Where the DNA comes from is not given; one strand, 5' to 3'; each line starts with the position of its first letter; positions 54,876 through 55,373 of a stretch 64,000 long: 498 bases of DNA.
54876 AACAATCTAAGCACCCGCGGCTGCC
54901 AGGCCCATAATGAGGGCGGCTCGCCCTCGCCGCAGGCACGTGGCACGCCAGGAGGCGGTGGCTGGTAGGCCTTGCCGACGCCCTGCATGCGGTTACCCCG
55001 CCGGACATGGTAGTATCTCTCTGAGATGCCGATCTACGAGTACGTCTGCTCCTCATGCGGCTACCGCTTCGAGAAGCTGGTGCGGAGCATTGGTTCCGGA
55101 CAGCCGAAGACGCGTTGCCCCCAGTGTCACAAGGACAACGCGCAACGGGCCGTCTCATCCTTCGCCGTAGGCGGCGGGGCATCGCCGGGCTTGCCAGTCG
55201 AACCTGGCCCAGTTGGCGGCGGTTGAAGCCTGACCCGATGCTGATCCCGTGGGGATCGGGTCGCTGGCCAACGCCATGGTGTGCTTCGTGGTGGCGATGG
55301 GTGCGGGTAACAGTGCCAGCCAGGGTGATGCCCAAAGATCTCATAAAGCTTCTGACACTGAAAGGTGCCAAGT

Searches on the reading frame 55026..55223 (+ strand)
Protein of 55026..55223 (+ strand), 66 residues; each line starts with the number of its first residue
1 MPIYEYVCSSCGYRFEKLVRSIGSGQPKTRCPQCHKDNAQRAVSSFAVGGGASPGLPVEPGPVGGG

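Call 57: search_protein_families(library=pfam, proteins=[window:55026-55223:+], max_evalue=0.001)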
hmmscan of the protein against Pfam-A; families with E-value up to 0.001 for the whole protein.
window:55026-55223:+ (66 aa): 1 family
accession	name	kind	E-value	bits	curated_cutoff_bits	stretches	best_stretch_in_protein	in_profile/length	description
PF09723.15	Zn_ribbon_8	-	3.2e-15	56.3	34.4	1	1-42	1-40/41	Zinc ribbon domain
